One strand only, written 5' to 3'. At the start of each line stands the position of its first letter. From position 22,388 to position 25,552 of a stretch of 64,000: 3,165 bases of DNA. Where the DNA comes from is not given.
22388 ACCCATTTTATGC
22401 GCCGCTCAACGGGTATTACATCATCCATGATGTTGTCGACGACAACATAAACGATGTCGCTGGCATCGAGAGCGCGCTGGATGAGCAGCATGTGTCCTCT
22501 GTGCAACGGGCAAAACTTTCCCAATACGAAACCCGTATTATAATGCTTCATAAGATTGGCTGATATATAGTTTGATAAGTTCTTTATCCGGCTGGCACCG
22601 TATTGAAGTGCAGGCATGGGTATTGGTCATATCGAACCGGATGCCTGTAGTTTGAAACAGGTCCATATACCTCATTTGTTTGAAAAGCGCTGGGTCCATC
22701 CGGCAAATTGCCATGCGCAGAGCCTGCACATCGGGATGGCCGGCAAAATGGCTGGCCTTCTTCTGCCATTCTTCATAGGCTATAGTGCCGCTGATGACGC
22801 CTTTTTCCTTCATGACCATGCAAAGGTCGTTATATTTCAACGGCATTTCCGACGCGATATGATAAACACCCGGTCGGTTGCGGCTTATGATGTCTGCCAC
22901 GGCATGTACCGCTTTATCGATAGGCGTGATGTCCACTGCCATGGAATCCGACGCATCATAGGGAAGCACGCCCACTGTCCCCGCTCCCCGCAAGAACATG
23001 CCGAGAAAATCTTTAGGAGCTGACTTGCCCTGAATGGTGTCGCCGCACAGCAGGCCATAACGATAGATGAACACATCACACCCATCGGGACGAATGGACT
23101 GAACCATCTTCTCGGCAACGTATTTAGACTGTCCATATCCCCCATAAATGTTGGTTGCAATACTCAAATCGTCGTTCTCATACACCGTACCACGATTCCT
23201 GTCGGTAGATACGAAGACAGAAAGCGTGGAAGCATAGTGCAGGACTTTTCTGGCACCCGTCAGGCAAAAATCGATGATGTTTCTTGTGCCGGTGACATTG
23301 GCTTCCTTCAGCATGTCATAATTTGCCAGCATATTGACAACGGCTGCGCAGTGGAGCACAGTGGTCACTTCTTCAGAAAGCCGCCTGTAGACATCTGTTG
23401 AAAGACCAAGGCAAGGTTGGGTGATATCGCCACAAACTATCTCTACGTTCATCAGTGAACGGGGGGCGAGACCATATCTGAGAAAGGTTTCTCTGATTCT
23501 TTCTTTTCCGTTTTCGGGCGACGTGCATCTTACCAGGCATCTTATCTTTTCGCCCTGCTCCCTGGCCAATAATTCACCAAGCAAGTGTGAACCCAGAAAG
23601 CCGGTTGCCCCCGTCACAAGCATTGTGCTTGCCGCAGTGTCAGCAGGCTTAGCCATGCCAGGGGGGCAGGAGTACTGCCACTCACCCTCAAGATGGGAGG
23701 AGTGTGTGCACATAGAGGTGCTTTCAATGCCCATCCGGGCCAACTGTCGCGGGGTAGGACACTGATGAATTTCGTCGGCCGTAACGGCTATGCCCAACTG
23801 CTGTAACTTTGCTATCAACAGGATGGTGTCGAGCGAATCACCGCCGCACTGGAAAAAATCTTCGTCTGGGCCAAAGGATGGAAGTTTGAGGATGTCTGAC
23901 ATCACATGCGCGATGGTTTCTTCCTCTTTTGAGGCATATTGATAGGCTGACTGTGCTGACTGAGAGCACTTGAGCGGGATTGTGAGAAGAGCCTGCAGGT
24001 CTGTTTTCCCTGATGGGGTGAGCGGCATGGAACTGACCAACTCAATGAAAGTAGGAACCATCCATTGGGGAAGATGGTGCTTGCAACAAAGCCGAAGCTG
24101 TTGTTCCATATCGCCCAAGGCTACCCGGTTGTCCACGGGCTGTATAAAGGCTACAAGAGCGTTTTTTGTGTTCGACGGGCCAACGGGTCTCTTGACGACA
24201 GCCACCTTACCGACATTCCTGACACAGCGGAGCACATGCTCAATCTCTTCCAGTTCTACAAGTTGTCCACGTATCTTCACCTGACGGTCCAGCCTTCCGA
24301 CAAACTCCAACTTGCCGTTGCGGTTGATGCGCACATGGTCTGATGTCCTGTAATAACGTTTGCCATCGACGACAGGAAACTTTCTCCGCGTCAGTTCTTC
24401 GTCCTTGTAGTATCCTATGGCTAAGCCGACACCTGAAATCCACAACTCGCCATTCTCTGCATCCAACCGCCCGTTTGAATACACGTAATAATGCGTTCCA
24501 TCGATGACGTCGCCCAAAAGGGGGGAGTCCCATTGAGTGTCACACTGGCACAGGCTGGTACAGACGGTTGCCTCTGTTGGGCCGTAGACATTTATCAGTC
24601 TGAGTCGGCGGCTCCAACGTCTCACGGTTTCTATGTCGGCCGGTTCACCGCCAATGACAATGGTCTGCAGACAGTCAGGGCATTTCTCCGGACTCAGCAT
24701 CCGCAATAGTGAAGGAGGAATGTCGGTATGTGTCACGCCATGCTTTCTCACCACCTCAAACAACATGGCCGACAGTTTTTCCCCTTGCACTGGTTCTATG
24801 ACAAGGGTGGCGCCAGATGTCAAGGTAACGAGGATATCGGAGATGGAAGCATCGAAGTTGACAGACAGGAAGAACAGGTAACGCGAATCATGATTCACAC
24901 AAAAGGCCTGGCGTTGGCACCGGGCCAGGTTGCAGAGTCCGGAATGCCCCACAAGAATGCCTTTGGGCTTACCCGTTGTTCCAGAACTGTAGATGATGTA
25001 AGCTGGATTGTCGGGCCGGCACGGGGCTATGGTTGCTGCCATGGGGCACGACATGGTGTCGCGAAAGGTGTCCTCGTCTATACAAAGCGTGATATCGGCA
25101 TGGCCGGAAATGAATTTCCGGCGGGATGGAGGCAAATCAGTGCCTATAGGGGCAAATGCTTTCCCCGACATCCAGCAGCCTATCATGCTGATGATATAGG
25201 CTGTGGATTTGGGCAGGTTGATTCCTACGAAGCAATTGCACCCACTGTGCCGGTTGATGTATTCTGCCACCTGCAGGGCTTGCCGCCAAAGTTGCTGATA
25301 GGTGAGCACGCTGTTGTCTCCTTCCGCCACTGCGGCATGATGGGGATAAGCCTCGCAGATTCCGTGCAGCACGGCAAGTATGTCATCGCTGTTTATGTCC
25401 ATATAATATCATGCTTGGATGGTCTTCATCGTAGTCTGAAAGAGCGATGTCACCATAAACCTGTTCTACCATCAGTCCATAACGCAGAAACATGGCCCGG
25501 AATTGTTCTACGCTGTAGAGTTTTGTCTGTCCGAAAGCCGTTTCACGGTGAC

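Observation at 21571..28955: AT-rich five-gene operon encoding an orphan NRPS-like (A-T-R) biosynthetic cluster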

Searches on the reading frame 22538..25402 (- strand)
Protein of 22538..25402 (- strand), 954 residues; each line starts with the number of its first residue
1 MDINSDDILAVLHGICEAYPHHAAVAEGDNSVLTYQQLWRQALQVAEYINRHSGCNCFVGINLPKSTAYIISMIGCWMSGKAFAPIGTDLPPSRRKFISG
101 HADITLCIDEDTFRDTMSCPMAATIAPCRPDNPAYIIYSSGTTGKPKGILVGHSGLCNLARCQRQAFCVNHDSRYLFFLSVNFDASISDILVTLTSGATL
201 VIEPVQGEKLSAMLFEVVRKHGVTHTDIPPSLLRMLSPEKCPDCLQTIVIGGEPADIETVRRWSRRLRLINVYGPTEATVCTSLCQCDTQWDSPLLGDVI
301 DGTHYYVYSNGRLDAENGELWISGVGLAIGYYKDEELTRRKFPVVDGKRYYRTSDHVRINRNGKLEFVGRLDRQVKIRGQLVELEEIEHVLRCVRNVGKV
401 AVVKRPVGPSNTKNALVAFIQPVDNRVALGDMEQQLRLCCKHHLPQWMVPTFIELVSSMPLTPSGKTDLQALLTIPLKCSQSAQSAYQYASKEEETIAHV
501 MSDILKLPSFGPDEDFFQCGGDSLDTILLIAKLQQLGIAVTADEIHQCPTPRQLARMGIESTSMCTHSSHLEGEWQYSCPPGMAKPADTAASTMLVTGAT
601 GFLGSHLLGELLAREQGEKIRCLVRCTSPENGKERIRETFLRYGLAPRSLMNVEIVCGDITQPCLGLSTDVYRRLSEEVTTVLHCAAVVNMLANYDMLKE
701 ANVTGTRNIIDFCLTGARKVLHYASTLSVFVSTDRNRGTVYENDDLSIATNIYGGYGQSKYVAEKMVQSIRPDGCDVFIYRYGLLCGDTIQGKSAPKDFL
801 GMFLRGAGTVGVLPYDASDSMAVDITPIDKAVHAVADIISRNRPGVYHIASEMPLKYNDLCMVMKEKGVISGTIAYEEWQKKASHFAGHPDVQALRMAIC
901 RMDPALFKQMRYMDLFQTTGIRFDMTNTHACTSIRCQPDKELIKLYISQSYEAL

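Call 5: search_protein_families(library=pfam, proteins=[window:22538-25402:-])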
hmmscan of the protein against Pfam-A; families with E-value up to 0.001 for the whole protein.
window:22538-25402:- (954 aa): 9 families
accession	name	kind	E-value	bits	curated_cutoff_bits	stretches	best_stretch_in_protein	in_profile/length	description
PF00501.34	AMP-binding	-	1.4e-58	199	29.9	1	16-332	5-384/384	AMP-binding enzyme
PF07993.18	NAD_binding_4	-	2.4e-55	187.9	20.1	1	596-834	1-257/258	Male sterility protein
PF01370.27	Epimerase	-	1.6e-17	64.1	20.9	1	594-806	1-192/240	NAD dependent epimerase/dehydratase family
PF01073.25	3Beta_HSD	-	8e-16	58.3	22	1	595-768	1-158/280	3-beta hydroxysteroid dehydrogenase/isomerase family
PF00550.31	PP-binding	-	1.1e-12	48.4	20.8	1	496-556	2-65/67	Phosphopantetheine attachment site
PF13193.12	AMP-binding_C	-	7.3e-08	33.7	24.5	1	386-466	1-76/76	AMP-binding enzyme C-terminal domain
PF04321.23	RmlD_sub_bind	-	9.6e-08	31.9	27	1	594-852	3-215/287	RmlD substrate binding domain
PF02719.21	Polysacc_synt_2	-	2.5e-06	27.4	20.2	1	595-773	2-155/293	Polysaccharide biosynthesis protein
PF16363.11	GDP_Man_Dehyd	-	5.5e-06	26.5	27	1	595-771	1-168/332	GDP-mannose 4,6 dehydratase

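Call 6: search_protein_families(library=ncbifam, proteins=[window:22538-25402:-])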
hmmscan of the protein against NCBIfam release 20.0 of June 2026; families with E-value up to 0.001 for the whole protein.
window:22538-25402:- (954 aa): 108 families (the best 25 are shown)
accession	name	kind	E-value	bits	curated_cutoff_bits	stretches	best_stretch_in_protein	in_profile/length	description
NF038078.1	NRPS_MxcG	equivalog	2e-120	403.2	2300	1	5-947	455-1430/1442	myxochelin non-ribosomal peptide synthetase MxcG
NF047350.1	aureusi_NRPS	equivalog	4.1e-102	342.4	2500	1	6-865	1434-2298/2373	aureusimine non-ribosomal peptide synthetase AusA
TIGR01733.1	AA-adenyl-dom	subfamily_domain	7.9e-89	298.3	317.4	1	34-402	1-409/409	amino acid adenylation domain-containing protein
TIGR01746.1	Thioester-redct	subfamily_domain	1e-72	245.4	213.35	1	594-947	2-362/371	thioester reductase domain-containing protein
TIGR03443.1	alpha_am_amid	equivalog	2.6e-72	243.8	1030.1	3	588-887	969-1283/1390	L-aminoadipate-semialdehyde dehydrogenase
NF004282.0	PRK05691.1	subfamily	4.6e-71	238.6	4090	2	127-574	2329-2791/4334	non-ribosomal peptide synthase/polyketide synthase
NF003417.0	PRK04813.1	subfamily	2.7e-55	187.9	476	1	7-473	4-500/505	D-alanine--poly(phosphoribitol) ligase subunit DltA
NF041803.1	NRPS_SolG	exception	1.7e-54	184.8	2200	1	131-562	710-1159/1163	solanimycin non-ribosomal peptide synthetase SolG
TIGR01734.1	D-ala-DACP-lig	equivalog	6.3e-52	176.8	559.85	1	8-472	2-498/504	D-alanine--poly(phosphoribitol) ligase subunit DltA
NF007605.2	PRK10252.1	equivalog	3.5e-47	160.6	2400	1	19-555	467-1038/1292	enterobactin non-ribosomal peptide synthetase EntF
NF004837.0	PRK06187.1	subfamily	2.5e-43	148.1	476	2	129-472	168-518/531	long-chain-fatty-acid--CoA ligase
TIGR03098.1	ligase_PEP_1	hypoth_equivalog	5e-41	140.7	592.35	1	115-472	147-514/517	acyl-CoA ligase (AMP-forming), exosortase A system-associated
NF041592.1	carboxyl_red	equivalog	1.6e-35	122.1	1300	2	587-785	760-972/1160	carboxylic acid reductase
TIGR01923.1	menE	equivalog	3.8e-32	111.7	330.15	1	34-468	1-438/442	o-succinylbenzoate--CoA ligase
NF005539.0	PRK07201.1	equivalog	3.7e-30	105.3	549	1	594-865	3-263/657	SDR family oxidoreductase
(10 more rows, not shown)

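Call 7: find_homologous_proteins(query=window:22538-25402:-, max_evalue=1e-20)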
Query window:22538-25402:- (954 aa): 1735 proteins with E <= 1e-20 among 8000 candidates; the best 120 are listed.
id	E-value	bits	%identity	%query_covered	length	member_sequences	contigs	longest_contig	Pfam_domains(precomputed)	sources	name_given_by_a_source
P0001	0.0e+0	2199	98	100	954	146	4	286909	PF04321.24,PF16363.12,PF02719.22,PF00550.32,PF01073.26,PF00501.35,PF13193.13,PF07993.19,PF01370.28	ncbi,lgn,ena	-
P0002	0.0e+0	1636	73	100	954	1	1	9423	PF04321.24,PF16363.12,PF00550.32,PF01073.26,PF00501.35,PF13193.13,PF07993.19,PF01370.28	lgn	-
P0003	0.0e+0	1628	73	100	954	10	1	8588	PF04321.24,PF16363.12,PF02719.22,PF00550.32,PF01073.26,PF00501.35,PF13193.13,PF07993.19,PF01370.28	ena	-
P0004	0.0e+0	1626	72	100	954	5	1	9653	PF04321.24,PF16363.12,PF02719.22,PF00550.32,PF01073.26,PF00501.35,PF13193.13,PF07993.19,PF01370.28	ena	-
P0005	0.0e+0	1620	72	100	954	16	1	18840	PF04321.24,PF16363.12,PF00550.32,PF01073.26,PF00501.35,PF13193.13,PF07993.19,PF01370.28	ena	-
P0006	0.0e+0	1615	72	100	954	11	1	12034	PF04321.24,PF16363.12,PF00550.32,PF01073.26,PF00501.35,PF13193.13,PF07993.19,PF01370.28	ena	-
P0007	0.0e+0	1612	72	100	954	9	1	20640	PF04321.24,PF16363.12,PF02719.22,PF00550.32,PF01073.26,PF00501.35,PF13193.13,PF07993.19,PF01370.28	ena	-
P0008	0.0e+0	1611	73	100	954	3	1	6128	PF04321.24,PF16363.12,PF00550.32,PF01073.26,PF00501.35,PF13193.13,PF07993.19,PF01370.28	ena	-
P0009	0.0e+0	1605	72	100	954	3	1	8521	PF04321.24,PF16363.12,PF02719.22,PF00550.32,PF01073.26,PF00501.35,PF13193.13,PF07993.19,PF01370.28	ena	-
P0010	0.0e+0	1581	70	100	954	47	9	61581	PF04321.24,PF16363.12,PF00550.32,PF01073.26,PF00501.35,PF13193.13,PF07993.19,PF01370.28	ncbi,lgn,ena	-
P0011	0.0e+0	1571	71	100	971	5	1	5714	PF04321.24,PF00550.32,PF01073.26,PF00501.35,PF13193.13,PF07993.19,PF01370.28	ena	-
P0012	0.0e+0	1551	73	95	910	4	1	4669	PF08659.17,PF04321.24,PF16363.12,PF02719.22,PF00550.32,PF01073.26,PF00501.35,PF13193.13,PF07993.19,PF01370.28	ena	-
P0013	0.0e+0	1520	69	99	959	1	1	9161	PF04321.24,PF16363.12,PF02719.22,PF00550.32,PF01073.26,PF00501.35,PF13193.13,PF07993.19,PF01370.28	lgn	-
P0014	0.0e+0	1483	67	100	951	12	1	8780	PF04321.24,PF16363.12,PF00550.32,PF01073.26,PF00501.35,PF13193.13,PF07993.19,PF01370.28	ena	-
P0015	0.0e+0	1482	67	100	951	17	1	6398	PF04321.24,PF16363.12,PF00550.32,PF01073.26,PF00501.35,PF13193.13,PF07993.19,PF01370.28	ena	-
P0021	0.0e+0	1446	65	99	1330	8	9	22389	PF04321.24,PF00550.32,PF01073.26,PF00501.35,PF13193.13,PF07993.19,PF13521.13,PF01370.28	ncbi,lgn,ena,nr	ncbi:MAG: thioester reductase domain-containing protein [Prevotella sp.]|nr:thioester reductase doma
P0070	3.0e-297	1007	49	99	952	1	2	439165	PF04321.24,PF00550.32,PF01073.26,PF00501.35,PF13193.13,PF07993.19,PF01370.28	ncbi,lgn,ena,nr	ncbi:MAG: thioester reductase domain-containing protein [Paludibacteraceae bacterium]|nr:thioester r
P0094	5.2e-280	950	48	99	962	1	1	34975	PF00550.32,PF01073.26,PF00501.35,PF07993.19,PF01370.28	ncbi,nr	ncbi:MAG: thioester reductase domain-containing protein [Clostridium sp.]|nr:thioester reductase dom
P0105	4.9e-244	831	44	99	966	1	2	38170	PF04321.24,PF00550.32,PF01073.26,PF00501.35,PF13193.13,PF07993.19,PF01370.28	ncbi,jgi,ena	jgi:amino acid adenylation domain-containing protein/thioester reductase-like protein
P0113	4.9e-232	791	43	100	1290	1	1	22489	PF04321.24,PF16363.12,PF00550.32,PF01073.26,PF00501.35,PF13193.13,PF07993.19,PF13521.13,PF01370.28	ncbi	-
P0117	1.4e-203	697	39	98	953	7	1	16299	PF02719.22,PF00550.32,PF01073.26,PF00501.35,PF13193.13,PF07993.19,PF01370.28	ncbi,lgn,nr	ncbi:MAG: thioester reductase domain-containing protein [Alphaproteobacteria bacterium]|nr:thioester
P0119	8.8e-202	691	39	96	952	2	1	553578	PF04321.24,PF02719.22,PF00550.32,PF01073.26,PF00501.35,PF13193.13,PF07993.19,PF01370.28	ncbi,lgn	-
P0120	2.2e-199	683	40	99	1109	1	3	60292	PF08659.17,PF02719.22,PF00550.32,PF01073.26,PF00501.35,PF13193.13,PF07993.19,PF13521.13,PF00106.32,PF01370.28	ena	-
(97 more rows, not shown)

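Call 8: find_related_loci(query=window:22538-25402:-, collection=genome_contigs, flank=10000)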
Query window:22538-25402:- (954 aa) in genome_contigs; peptide patterns used: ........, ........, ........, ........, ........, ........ (x = any residue, [..] = any of these).
13 stretches matched a pattern; 2 encode a relative of the query (tblastn E <= 1e-3); 2 distinct loci.
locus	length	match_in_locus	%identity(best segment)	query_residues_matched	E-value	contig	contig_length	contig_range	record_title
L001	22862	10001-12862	97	1-954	0e+0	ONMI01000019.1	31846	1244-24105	uncultured Prevotellaceae bacterium isolate RUG446 genome assembly, contig: scaffold_1163, whole genome shotgun sequence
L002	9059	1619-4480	73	1-954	0e+0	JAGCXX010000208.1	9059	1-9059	MAG: Prevotella sp. isolate RGIG10223 Yak_Rumen-5__c1585909, whole genome shotgun sequence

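Call 10: find_encoding_contigs(protein=P0070, flank=10000, max_places=2)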
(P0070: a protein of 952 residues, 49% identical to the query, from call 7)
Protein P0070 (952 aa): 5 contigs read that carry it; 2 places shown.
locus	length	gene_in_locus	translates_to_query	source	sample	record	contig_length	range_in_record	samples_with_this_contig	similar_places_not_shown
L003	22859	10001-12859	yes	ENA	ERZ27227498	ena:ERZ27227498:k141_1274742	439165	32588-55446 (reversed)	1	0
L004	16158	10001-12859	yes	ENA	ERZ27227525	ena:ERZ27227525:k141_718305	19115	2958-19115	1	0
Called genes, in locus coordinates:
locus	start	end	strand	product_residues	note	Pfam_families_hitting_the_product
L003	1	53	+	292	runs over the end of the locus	PF01513:NAD_kinase, PF20143:NAD_kinase_C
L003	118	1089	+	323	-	PF00551:Formyl_trans_N, PF02911:Formyl_trans_C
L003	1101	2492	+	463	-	PF10396:TrmE_N, PF12631:MnmE_helical, PF03193:RsgA_GTPase (faint), PF00350:Dynamin_N (faint), PF01926:MMR_HSR1, PF02421:FeoB_N, PF04548:AIG1 (weak)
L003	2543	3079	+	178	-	PF00583:Acetyltransf_1 (faint), PF13508:Acetyltransf_7 (weak)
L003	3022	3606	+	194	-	PF00717:Peptidase_S24 (weak)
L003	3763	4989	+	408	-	-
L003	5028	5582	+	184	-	-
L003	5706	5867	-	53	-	-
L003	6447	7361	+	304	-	PF08240:ADH_N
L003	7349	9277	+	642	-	PF13522:GATase_6, PF13537:GATase_7, PF12481:DUF3700 (weak), PF00733:Asn_synthase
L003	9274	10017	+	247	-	PF13847:Methyltransf_31, PF08241:Methyltransf_11 (weak), PF13649:Methyltransf_25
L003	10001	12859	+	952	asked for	PF00501:AMP-binding, PF13193:AMP-binding_C, PF00550:PP-binding, PF01073:3Beta_HSD (weak), PF01370:Epimerase, PF04321:RmlD_sub_bind (weak), PF07993:NAD_binding_4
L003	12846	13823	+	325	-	PF13521:AAA_28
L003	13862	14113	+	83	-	-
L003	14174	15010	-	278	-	PF18165:pP_pnuc_1, PF18166:pP_pnuc_2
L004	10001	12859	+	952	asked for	PF00501:AMP-binding, PF13193:AMP-binding_C, PF00550:PP-binding, PF01073:3Beta_HSD (weak), PF01370:Epimerase, PF04321:RmlD_sub_bind (weak), PF07993:NAD_binding_4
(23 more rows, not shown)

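Call 11: find_encoding_contigs(protein=P0094, flank=10000, max_places=2)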
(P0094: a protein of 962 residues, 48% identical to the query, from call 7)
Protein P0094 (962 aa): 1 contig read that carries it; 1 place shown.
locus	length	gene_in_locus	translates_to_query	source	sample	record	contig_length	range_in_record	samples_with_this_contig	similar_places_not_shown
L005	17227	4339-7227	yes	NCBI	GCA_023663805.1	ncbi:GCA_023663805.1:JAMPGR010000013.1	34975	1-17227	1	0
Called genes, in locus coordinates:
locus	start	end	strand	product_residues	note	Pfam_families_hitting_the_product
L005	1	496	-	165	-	?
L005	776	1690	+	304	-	PF08240:ADH_N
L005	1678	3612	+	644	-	PF13522:GATase_6, PF13537:GATase_7, PF00733:Asn_synthase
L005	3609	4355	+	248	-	PF13489:Methyltransf_23 (weak), PF08241:Methyltransf_11 (weak), PF13649:Methyltransf_25, PF13847:Methyltransf_31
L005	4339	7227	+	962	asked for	PF00501:AMP-binding, PF00550:PP-binding (weak), PF01073:3Beta_HSD (faint), PF01370:Epimerase, PF07993:NAD_binding_4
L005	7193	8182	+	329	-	PF13521:AAA_28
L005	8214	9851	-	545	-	PF00118:Cpn60_TCP1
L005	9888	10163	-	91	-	PF00166:Cpn10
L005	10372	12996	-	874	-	PF01411:tRNA-synt_2c, PF07973:tRNA_SAD, PF02272:DHHA1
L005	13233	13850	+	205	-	PF13505:OMP_b-brl, PF13568:OMP_b-brl_2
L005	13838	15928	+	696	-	PF25575:TPR_BSK1_C (faint), PF13432:TPR_16, PF14559:TPR_19 (weak), PF13371:TPR_9, PF00515:TPR_1 (weak), PF07719:TPR_2 (weak), PF13181:TPR_8 (weak), PF13414:TPR_11 (weak), +8 more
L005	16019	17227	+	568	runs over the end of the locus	PF00749:tRNA-synt_1c, PF03950:tRNA-synt_1c_C, PF20974:tRNA-synt_1c_C2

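Call 12: find_encoding_contigs(protein=P0117, flank=10000, max_places=2)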
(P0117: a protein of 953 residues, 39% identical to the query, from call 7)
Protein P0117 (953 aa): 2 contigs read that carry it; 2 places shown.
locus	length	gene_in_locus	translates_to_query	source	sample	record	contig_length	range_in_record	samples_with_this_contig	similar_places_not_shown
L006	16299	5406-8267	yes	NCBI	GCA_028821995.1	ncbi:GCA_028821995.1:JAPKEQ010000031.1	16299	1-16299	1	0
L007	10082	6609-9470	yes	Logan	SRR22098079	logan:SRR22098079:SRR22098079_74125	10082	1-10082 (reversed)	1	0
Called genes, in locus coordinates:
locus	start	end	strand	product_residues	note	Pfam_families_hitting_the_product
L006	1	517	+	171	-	PF00484:Pro_CA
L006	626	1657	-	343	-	PF13521:AAA_28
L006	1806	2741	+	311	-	PF08240:ADH_N, PF00107:ADH_zinc_N (weak)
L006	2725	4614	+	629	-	PF13522:GATase_6, PF13537:GATase_7, PF12481:DUF3700 (faint), PF00733:Asn_synthase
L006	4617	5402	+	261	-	PF01209:Ubie_methyltran (weak), PF13847:Methyltransf_31, PF08241:Methyltransf_11 (weak), PF13649:Methyltransf_25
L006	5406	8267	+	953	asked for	PF00501:AMP-binding, PF13193:AMP-binding_C, PF00550:PP-binding (weak), PF01073:3Beta_HSD (weak), PF01370:Epimerase, PF02719:Polysacc_synt_2 (weak), PF07993:NAD_binding_4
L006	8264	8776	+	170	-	PF13521:AAA_28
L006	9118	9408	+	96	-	-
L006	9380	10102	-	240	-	PF08241:Methyltransf_11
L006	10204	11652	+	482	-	PF19290:PmbA_TldD_2nd, PF19289:PmbA_TldD_3rd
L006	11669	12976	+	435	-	PF01523:PmbA_TldD_1st, PF19290:PmbA_TldD_2nd, PF19289:PmbA_TldD_3rd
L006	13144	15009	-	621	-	PF08439:Peptidase_M3_N, PF01432:Peptidase_M3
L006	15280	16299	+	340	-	PF05231:MASE1, PF03924:CHASE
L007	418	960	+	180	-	PF06041:DUF924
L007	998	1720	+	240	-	PF00484:Pro_CA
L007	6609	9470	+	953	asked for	PF00501:AMP-binding, PF13193:AMP-binding_C, PF00550:PP-binding (weak), PF01073:3Beta_HSD (weak), PF01370:Epimerase, PF02719:Polysacc_synt_2 (weak), PF07993:NAD_binding_4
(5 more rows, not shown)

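Call 14: find_encoding_contigs(protein=P0021, flank=8000, max_places=2)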
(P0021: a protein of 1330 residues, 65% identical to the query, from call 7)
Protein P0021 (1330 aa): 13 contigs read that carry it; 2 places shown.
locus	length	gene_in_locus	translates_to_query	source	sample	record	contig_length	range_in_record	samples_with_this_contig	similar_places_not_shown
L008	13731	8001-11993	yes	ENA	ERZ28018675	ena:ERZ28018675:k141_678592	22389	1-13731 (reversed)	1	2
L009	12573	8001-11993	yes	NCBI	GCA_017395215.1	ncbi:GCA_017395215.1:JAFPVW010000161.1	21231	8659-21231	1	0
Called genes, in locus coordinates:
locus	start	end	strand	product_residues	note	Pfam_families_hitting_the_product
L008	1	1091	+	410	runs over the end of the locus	PF17116:T9SS_plug_1st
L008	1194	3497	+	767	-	PF00390:malic, PF03949:Malic_M, PF01515:PTA_PTB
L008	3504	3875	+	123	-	PF01288:HPPK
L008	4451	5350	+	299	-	PF08240:ADH_N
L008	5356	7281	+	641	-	PF13522:GATase_6, PF13537:GATase_7, PF00733:Asn_synthase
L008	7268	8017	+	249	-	PF13649:Methyltransf_25, PF13847:Methyltransf_31, PF08241:Methyltransf_11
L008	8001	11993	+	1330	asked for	PF00501:AMP-binding, PF13193:AMP-binding_C, PF00550:PP-binding, PF01073:3Beta_HSD, PF01370:Epimerase, PF04321:RmlD_sub_bind (weak), PF07993:NAD_binding_4, PF13521:AAA_28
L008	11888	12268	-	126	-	PF01042:Ribonuc_L-PSP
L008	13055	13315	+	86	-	-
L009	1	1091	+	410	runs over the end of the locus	PF17116:T9SS_plug_1st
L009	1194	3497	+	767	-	PF00390:malic, PF03949:Malic_M, PF01515:PTA_PTB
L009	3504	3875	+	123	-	PF01288:HPPK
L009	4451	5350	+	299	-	PF08240:ADH_N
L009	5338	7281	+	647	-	PF13522:GATase_6, PF13537:GATase_7, PF00733:Asn_synthase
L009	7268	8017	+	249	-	PF13649:Methyltransf_25, PF13847:Methyltransf_31, PF08241:Methyltransf_11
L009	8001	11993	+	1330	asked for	PF00501:AMP-binding, PF13193:AMP-binding_C, PF00550:PP-binding, PF01073:3Beta_HSD, PF01370:Epimerase, PF04321:RmlD_sub_bind (weak), PF07993:NAD_binding_4, PF13521:AAA_28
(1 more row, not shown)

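Call 15: find_encoding_contigs(protein=P0120, flank=10000, max_places=2)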
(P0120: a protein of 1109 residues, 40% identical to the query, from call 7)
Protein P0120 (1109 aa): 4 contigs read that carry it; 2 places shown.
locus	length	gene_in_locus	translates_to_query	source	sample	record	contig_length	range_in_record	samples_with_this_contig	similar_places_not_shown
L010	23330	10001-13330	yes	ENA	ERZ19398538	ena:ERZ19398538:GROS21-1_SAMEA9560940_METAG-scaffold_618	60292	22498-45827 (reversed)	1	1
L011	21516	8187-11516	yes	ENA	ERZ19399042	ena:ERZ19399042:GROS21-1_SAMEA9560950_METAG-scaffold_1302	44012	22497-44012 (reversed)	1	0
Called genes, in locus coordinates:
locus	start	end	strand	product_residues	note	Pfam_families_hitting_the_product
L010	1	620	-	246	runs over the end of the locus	PF01520:Amidase_3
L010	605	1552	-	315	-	PF01075:Glyco_transf_9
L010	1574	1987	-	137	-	-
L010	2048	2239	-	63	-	PF04588:HIG_1_N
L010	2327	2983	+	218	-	PF01738:DLH, PF02230:Abhydrolase_2, PF03959:FSH1, PF00561:Abhydrolase_1 (faint)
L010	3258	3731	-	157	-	-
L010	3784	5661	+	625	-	-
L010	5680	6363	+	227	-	-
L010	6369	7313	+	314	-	PF08240:ADH_N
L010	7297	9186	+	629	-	PF13522:GATase_6, PF13537:GATase_7, PF00733:Asn_synthase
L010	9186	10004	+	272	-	PF05721:PhyH (faint)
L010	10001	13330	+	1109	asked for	PF00501:AMP-binding, PF13193:AMP-binding_C (weak), PF00550:PP-binding, PF01073:3Beta_HSD, PF01370:Epimerase, PF02719:Polysacc_synt_2 (weak), PF07993:NAD_binding_4, PF13521:AAA_28, +2 more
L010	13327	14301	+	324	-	PF13521:AAA_28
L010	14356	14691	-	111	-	-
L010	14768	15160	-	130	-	PF07866:DUF1653 (weak)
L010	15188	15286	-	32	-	-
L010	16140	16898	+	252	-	PF00027:cNMP_binding, PF13545:HTH_Crp_2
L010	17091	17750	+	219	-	PF04366:Ysc84 (weak)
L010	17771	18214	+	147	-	PF00571:CBS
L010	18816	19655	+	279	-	PF01435:Peptidase_M48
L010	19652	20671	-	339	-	PF08240:ADH_N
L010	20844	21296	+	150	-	PF00571:CBS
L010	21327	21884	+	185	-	PF00011:HSP20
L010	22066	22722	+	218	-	PF00156:Pribosyltran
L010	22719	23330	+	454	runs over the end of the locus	PF05139:Erythro_esteras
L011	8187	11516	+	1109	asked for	PF00501:AMP-binding, PF13193:AMP-binding_C (weak), PF00550:PP-binding, PF01073:3Beta_HSD, PF01370:Epimerase, PF02719:Polysacc_synt_2 (weak), PF07993:NAD_binding_4, PF13521:AAA_28, +2 more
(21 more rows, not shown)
